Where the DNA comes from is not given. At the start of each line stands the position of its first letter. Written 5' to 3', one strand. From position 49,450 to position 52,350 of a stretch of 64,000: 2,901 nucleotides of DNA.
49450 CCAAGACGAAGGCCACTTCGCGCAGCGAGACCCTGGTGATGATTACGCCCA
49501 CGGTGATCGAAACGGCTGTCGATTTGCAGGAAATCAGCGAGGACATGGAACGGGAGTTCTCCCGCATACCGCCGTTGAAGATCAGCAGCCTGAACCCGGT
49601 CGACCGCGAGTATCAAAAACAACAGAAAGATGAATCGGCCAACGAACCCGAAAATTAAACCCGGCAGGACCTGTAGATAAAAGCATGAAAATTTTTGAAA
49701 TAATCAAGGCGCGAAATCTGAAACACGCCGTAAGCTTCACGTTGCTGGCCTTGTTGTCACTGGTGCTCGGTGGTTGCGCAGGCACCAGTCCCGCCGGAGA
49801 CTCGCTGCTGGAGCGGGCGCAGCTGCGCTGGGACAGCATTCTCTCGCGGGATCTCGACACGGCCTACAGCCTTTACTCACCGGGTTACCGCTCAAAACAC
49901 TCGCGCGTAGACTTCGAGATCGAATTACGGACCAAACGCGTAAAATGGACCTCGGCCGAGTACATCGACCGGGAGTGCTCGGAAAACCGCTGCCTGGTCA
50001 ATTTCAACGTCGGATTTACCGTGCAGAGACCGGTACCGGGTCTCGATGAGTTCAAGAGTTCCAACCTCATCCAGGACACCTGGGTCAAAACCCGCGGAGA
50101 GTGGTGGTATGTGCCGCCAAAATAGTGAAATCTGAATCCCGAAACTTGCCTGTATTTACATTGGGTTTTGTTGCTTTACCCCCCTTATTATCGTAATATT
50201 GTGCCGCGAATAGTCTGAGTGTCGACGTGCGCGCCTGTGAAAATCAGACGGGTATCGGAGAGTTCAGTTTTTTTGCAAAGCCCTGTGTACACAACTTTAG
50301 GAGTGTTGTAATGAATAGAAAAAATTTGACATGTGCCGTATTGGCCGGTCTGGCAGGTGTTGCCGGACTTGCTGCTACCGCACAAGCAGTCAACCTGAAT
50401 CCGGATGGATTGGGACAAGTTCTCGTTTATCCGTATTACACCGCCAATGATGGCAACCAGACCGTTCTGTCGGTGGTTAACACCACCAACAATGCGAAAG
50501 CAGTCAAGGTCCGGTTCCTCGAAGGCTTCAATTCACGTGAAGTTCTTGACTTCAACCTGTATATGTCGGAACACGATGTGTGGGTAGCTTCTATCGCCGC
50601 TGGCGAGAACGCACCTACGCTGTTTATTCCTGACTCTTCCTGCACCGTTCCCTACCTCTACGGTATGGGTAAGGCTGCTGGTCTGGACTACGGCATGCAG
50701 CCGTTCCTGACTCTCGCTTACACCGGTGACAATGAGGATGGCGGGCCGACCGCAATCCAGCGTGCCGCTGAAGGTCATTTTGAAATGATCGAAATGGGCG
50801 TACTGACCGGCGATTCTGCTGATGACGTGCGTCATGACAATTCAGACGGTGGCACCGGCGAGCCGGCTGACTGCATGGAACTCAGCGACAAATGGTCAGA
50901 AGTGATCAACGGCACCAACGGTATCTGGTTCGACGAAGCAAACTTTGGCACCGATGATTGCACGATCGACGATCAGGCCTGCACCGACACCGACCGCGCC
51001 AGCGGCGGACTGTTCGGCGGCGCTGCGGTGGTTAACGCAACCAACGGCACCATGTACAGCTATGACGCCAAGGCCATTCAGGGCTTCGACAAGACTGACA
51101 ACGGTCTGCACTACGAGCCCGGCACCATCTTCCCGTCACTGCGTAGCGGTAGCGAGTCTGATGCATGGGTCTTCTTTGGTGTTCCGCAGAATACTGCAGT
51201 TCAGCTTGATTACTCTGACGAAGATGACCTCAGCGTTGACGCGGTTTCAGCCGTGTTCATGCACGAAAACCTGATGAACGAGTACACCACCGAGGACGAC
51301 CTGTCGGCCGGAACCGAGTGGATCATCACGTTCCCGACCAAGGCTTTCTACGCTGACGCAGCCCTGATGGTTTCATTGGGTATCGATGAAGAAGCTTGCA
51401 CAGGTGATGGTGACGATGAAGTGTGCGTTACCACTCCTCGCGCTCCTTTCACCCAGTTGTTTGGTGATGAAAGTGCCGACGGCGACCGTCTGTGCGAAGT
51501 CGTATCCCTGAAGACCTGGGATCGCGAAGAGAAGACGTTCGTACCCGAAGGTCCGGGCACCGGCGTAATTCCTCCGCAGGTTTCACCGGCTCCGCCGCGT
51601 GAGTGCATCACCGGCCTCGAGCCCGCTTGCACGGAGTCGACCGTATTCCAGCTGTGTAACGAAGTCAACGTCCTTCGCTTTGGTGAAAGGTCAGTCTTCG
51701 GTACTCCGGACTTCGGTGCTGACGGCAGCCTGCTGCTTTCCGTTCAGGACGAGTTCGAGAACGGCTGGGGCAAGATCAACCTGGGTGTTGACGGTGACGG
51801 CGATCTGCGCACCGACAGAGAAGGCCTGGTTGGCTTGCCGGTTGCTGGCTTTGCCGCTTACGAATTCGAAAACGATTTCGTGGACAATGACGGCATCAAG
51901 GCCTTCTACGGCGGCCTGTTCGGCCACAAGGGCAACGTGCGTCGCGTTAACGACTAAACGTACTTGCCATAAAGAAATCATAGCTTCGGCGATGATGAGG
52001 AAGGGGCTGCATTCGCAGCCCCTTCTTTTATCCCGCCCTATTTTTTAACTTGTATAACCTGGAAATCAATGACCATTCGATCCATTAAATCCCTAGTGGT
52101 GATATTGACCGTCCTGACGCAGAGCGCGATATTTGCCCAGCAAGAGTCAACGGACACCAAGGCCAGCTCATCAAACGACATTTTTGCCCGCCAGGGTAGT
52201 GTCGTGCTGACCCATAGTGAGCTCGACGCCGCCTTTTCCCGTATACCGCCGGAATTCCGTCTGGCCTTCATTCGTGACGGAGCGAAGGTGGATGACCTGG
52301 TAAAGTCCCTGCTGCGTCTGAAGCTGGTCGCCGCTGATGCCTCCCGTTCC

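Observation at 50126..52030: Self-contained, apparently high-expression gene for a 548-aa acidic, 10-Cys secreted protein of no recognisable family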

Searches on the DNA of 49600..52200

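Call 47: search_rna_families(source=window, start=49600, end=52200, threshold=evalue, max_evalue=1)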
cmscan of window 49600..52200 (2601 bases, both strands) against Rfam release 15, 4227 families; matches with E-value up to 1: 0.
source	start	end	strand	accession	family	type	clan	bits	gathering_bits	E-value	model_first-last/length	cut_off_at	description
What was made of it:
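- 50200..50310 (+): 5'UTR of roughly 105 nt. It holds the conserved block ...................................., which includes the 13-mer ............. (50282-50294) and the SD AGGAG (50299-50303). There is no Rfam match (call 47).
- Tried and rejected: Rfam found nothing in 49600-52200 (call 47).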
